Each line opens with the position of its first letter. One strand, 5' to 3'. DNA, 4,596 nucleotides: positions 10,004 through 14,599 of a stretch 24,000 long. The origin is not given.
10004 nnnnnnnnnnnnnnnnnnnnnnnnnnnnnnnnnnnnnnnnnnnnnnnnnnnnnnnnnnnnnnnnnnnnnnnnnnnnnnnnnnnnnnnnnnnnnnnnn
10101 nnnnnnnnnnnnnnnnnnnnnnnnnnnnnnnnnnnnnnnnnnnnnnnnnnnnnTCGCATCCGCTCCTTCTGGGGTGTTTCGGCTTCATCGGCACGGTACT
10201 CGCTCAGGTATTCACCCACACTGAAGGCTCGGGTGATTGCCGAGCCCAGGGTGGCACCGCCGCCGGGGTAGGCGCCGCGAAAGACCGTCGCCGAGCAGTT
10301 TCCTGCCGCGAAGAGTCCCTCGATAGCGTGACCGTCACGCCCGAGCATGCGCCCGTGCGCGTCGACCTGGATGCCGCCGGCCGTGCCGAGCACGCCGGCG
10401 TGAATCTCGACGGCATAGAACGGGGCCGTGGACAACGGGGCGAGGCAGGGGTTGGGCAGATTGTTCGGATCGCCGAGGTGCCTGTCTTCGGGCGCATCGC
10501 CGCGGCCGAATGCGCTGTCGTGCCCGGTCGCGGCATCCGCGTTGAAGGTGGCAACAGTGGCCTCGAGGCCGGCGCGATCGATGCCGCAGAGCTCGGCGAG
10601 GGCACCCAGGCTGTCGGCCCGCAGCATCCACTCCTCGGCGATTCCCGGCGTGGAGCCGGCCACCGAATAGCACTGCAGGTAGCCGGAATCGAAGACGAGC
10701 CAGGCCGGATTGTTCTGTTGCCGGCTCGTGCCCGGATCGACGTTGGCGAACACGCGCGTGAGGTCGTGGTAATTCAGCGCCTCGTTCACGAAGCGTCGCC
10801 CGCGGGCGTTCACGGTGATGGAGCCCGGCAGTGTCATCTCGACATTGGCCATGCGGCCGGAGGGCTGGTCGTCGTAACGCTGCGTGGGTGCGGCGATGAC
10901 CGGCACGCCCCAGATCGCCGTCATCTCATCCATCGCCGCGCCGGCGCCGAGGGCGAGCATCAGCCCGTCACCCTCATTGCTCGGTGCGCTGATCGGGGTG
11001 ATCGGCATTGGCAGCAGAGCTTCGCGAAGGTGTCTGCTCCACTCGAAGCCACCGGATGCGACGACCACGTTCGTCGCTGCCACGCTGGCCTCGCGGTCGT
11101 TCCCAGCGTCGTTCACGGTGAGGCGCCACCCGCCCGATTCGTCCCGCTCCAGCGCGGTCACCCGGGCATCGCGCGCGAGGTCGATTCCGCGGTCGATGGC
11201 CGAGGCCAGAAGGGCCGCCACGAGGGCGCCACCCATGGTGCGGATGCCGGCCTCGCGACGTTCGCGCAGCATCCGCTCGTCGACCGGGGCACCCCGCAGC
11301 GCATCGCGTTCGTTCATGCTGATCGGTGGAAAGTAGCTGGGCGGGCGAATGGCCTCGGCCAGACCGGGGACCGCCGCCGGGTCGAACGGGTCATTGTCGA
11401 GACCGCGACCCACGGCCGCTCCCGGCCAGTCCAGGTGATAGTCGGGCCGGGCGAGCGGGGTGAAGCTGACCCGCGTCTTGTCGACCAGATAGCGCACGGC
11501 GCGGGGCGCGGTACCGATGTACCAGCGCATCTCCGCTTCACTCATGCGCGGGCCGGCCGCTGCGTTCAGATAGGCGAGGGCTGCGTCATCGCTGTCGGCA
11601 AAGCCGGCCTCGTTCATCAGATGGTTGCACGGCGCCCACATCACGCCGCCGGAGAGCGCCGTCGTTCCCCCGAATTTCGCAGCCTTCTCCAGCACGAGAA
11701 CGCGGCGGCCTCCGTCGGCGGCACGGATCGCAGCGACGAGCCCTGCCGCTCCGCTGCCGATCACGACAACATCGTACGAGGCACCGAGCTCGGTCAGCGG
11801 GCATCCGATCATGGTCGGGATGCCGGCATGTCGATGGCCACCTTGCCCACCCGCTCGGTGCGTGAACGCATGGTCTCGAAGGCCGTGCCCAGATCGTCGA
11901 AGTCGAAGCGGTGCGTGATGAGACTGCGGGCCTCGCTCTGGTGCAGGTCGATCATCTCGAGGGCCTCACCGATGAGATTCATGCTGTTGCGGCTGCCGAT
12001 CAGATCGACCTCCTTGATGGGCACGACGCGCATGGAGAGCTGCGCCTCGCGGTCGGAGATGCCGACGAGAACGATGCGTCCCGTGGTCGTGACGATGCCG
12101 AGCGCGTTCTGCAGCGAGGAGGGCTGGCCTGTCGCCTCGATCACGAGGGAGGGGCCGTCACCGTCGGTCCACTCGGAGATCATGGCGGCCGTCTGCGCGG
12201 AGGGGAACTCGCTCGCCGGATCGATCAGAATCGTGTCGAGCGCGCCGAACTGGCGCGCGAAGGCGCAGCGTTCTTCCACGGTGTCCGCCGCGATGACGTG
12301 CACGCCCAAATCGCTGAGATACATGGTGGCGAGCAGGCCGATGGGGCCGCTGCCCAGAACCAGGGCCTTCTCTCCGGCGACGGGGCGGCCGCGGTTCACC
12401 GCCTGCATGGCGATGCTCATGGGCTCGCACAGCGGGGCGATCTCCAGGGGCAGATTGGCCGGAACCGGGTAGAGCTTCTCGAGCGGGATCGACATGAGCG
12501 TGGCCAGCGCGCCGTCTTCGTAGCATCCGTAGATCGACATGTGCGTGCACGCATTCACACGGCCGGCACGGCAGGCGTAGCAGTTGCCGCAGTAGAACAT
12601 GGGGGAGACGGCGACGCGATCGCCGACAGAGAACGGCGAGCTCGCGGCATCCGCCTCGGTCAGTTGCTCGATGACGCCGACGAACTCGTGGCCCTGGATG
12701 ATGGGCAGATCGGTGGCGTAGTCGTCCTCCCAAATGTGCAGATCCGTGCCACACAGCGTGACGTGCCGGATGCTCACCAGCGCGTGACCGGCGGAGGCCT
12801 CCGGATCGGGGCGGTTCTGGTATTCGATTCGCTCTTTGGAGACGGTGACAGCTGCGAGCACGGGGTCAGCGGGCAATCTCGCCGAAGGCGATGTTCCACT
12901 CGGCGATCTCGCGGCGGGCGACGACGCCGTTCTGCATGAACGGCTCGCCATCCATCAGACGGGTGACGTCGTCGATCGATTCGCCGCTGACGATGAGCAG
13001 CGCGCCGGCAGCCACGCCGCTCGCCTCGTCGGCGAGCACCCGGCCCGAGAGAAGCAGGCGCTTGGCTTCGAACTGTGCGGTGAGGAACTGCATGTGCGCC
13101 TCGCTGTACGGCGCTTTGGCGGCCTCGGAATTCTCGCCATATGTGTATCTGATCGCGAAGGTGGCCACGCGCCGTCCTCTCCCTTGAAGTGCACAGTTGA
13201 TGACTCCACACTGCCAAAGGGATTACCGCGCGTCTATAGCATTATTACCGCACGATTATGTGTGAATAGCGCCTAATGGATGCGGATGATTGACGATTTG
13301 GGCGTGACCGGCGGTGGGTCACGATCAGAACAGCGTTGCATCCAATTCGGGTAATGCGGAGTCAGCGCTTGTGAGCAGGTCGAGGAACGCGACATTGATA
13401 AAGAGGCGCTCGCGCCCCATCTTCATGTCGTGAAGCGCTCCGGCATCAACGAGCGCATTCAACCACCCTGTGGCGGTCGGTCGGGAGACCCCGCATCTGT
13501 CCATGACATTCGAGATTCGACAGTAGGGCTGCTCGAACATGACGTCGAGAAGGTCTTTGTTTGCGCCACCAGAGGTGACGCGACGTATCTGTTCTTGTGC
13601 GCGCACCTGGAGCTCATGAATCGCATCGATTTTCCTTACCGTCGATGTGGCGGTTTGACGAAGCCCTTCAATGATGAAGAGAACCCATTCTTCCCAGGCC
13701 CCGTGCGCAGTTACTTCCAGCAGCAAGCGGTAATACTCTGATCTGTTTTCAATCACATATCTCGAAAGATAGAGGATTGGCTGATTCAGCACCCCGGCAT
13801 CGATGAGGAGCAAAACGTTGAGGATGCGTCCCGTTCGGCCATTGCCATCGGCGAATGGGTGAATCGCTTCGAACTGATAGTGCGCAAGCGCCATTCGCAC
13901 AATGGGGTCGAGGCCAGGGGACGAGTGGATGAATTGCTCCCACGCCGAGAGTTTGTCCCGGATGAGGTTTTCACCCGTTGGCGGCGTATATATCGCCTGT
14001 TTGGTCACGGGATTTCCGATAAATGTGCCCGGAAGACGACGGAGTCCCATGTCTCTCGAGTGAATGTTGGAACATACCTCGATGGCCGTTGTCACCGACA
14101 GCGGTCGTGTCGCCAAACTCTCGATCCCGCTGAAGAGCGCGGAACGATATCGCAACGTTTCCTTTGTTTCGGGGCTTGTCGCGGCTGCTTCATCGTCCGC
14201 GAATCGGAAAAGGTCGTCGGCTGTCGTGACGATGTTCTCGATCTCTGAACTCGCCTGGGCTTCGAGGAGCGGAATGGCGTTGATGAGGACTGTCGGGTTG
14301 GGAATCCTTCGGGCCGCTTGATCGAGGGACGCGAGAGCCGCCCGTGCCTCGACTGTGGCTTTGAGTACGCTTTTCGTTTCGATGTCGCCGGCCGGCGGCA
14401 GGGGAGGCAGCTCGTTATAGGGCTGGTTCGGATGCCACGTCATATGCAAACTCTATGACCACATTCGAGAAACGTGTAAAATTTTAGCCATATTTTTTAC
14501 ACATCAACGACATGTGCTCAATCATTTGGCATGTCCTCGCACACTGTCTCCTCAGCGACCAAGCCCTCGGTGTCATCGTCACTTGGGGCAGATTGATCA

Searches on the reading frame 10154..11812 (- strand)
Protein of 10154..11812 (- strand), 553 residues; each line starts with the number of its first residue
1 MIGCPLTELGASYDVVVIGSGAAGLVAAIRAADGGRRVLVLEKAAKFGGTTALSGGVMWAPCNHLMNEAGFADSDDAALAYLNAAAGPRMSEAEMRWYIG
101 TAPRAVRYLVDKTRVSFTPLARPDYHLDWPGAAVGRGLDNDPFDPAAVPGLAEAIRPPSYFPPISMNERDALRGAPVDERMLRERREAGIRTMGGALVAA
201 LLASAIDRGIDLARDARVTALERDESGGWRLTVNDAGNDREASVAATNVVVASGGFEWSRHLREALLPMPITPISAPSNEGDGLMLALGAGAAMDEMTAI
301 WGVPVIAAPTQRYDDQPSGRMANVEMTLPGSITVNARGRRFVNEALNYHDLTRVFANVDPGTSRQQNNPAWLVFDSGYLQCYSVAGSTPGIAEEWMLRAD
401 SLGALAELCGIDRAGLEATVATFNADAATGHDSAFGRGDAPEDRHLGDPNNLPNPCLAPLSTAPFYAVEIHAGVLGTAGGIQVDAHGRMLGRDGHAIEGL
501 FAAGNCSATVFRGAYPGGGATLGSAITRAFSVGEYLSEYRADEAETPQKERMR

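Call 6: search_protein_families(library=pfam, proteins=[window:10154-11812:-], max_evalue=0.00001)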
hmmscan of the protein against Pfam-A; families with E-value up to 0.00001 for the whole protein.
window:10154-11812:- (553 aa): 6 families
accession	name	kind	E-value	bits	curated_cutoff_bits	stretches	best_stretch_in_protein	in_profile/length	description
PF00890.30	FAD_binding_2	-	9.3e-72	242.9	20.4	1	14-522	1-414/414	FAD binding domain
PF01266.30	DAO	-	3.1e-15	57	27.9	1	14-274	1-224/353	FAD dependent oxidoreductase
PF03486.20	HI0933_like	-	1.2e-13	51.6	50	1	14-56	2-44/244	HI0933-like protein Rossmann domain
PF07992.20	Pyr_redox_2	-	1.3e-09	38.3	26.1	0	13-49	1-38/291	Pyridine nucleotide-disulphide oxidoreductase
PF12831.13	FAD_oxidored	-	1.4e-08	34.9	27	1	14-66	1-52/416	FAD dependent oxidoreductase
PF13450.12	NAD_binding_8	-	3e-07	31.1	21.9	1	17-51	1-35/68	NAD(P)-binding Rossmann-like domain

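Call 26: search_protein_families(library=ncbifam, proteins=[window:10154-11812:-], max_evalue=1e-10)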
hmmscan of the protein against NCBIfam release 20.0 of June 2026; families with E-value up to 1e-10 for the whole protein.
window:10154-11812:- (553 aa): 23 families
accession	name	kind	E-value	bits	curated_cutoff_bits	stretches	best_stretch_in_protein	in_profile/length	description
NF053676.1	4oxCHCAChcC1Cy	equivalog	3.2e-115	385.5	1000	1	12-536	1-526/528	4-oxocyclohexanecarboxylate 2-dehydrogenase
NF004789.0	PRK06134.1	subfamily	3.8e-113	379.1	747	2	192-548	214-579/581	FAD-dependent oxidoreductase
NF009477.0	PRK12843.1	equivalog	1.7e-109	366.9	758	2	191-532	216-564/578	FAD-dependent oxidoreductase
NF009478.0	PRK12844.1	equivalog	5.3e-108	361.7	789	1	11-530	7-542/559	3-ketosteroid-delta-1-dehydrogenase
NF005882.1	PRK07843.1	equivalog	2.6e-102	343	788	1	13-530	2-541/547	3-oxosteroid 1-dehydrogenase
NF009476.0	PRK12839.1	equivalog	1.3e-89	300.9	940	2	184-541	204-569/572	FAD-dependent oxidoreductase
NF009473.0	PRK12835.1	subfamily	8.4e-89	298.6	837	1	9-548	8-578/585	FAD-binding protein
NF053677.1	Desat2ChcC2Cyan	equivalog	3.1e-87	293.2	900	2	186-538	194-553/558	4-oxocyclohex-2-ene-1-carboxylate 5-dehydrogenase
NF009479.0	PRK12845.1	equivalog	1.6e-76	257.9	793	2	180-526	208-553/566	3-ketosteroid-delta-1-dehydrogenase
NF009474.0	PRK12837.1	equivalog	1.8e-64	218.4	675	1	10-526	5-498/513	FAD-binding protein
NF006130.0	PRK08274.1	equivalog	2.1e-48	165.3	369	1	178-528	115-452/467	FAD-dependent tricarballylate dehydrogenase TcuA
TIGR01813.1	flavo_cyto_c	subfamily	8.3e-48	163.2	285.45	2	183-510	118-421/444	flavocytochrome c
NF005510.0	PRK07121.1-3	subfamily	9.1e-44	150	481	2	194-512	179-461/492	FAD-binding protein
NF005511.0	PRK07121.1-4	equivalog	2.4e-39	135.2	466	2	11-111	19-119/553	FAD-binding protein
NF053717.1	VnlPnlRedVprA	equivalog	4.2e-39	134.7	600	1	393-513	349-452/481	vinyl phenol reductase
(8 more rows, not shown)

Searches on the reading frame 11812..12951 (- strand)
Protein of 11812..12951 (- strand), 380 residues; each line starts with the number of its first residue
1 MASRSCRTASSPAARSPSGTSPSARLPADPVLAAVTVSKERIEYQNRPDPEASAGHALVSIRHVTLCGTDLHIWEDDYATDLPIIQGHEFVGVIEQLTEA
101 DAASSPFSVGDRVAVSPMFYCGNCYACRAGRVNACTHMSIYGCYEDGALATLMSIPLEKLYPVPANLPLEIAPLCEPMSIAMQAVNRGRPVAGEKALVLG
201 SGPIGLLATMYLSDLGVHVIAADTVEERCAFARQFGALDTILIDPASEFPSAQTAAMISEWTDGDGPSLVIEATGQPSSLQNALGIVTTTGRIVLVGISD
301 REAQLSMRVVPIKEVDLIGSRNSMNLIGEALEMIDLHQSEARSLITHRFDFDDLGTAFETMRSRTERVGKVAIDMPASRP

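Call 6: search_protein_families(library=pfam, proteins=[window:11812-12951:-], max_evalue=0.00001)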
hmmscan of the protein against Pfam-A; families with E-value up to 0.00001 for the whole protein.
window:11812-12951:- (380 aa): 4 families
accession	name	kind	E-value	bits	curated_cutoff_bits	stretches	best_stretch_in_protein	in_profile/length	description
PF08240.17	ADH_N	-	1.7e-24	86.5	23.5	1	54-164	2-103/104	Alcohol dehydrogenase GroES-like domain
PF00107.32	ADH_zinc_N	-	1.3e-21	77.4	31.8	1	203-332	1-125/129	Zinc-binding dehydrogenase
PF16912.11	Glu_dehyd_C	-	5.2e-15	55.9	34.9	1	172-362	4-202/211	Glucose dehydrogenase C-terminus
PF13602.12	ADH_zinc_N_2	-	2.8e-06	28.7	27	1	254-372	11-133/134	Zinc-binding dehydrogenase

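Call 26: search_protein_families(library=ncbifam, proteins=[window:11812-12951:-], max_evalue=1e-10)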
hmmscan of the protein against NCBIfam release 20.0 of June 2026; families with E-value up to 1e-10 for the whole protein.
window:11812-12951:- (380 aa): 18 families
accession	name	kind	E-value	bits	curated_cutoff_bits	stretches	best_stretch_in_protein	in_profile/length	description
NF007489.0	PRK10083.1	equivalog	3.7e-58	197.1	376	1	40-375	10-337/339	Zn-dependent oxidoreductase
NF003808.0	PRK05396.1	equivalog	2.6e-53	181.1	380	1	39-374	10-339/341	L-threonine 3-dehydrogenase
TIGR00692.1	tdh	equivalog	2.8e-53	181.2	458.35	1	44-372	13-337/340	L-threonine 3-dehydrogenase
NF041097.1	keto_inos_dh_IolM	equivalog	9.2e-51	172.7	450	1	35-367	33-383/389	scyllo-inosose 3-dehydrogenase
NF007375.0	PRK09880.1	equivalog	8.6e-39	133.2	469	1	35-372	9-340/344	L-idonate 5-dehydrogenase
TIGR03366.1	HpnZ_proposed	hypoth_equivalog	6.6e-35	120.8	328.1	1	50-298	1-254/315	putative phosphonate catabolism associated alcohol dehydrogenase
NF010344.0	PRK13771.1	subfamily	3.6e-34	118.2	349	1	36-375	7-333/334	putative alcohol dehydrogenase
NF041172.1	AcrlCoa_red_Thmprot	equivalog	2.5e-31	108.8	500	1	36-373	7-332/334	acryloyl-CoA reductase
NF006940.0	PRK09422.1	equivalog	1.8e-29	102.8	344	1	33-363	3-324/338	alcohol dehydrogenase AdhP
NF007642.0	PRK10309.1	equivalog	3e-29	102.3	550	1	39-361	9-333/347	galactitol-1-phosphate 5-dehydrogenase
TIGR03451.1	mycoS_dep_FDH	equivalog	3.6e-28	98.4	512.9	2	177-362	161-347/358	S-(hydroxymethyl)mycothiol dehydrogenase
TIGR03989.1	Rxyl_3153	subfamily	6.5e-23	81.6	440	1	53-136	25-106/370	NDMA-dependent alcohol dehydrogenase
NF047908.1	AldhRedAhr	equivalog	2.1e-19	69.6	470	1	53-363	27-324/335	NADPH-dependent aldehyde reductase Ahr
TIGR03201.1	dearomat_had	equivalog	2.3e-19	69.7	338.65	1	48-310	17-285/349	6-hydroxycyclohex-1-ene-1-carbonyl-CoA dehydrogenase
TIGR02822.1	adh_fam_2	subfamily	7.6e-18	64.7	283.5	1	40-232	13-207/329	zinc-binding alcohol dehydrogenase family protein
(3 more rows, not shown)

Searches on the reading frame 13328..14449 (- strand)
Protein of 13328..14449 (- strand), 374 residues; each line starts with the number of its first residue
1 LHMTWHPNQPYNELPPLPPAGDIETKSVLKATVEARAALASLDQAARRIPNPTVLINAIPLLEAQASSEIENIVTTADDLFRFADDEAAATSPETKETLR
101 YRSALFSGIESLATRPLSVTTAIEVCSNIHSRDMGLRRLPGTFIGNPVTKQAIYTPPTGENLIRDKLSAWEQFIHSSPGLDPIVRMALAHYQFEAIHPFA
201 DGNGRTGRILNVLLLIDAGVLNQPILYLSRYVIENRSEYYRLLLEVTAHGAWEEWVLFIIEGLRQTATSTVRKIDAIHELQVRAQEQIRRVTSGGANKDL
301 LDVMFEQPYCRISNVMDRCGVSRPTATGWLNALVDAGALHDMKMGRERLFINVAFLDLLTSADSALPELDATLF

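Call 6: search_protein_families(library=pfam, proteins=[window:13328-14449:-], max_evalue=0.00001)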
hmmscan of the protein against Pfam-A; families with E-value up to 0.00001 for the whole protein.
window:13328-14449:- (374 aa): 3 families
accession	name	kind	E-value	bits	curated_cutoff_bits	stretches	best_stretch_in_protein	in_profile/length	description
PF13784.11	Fic_N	-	1.7e-25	89.3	26.7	1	29-110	1-82/82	Fic/DOC family N-terminal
PF21248.3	SoFic-like_C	-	1.1e-19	70.8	27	1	285-354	6-75/76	Protein adenylyltransferase SoFic-like, C-terminal domain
PF02661.23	Fic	-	1.1e-14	55.4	24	1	149-215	29-93/93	Fic/DOC family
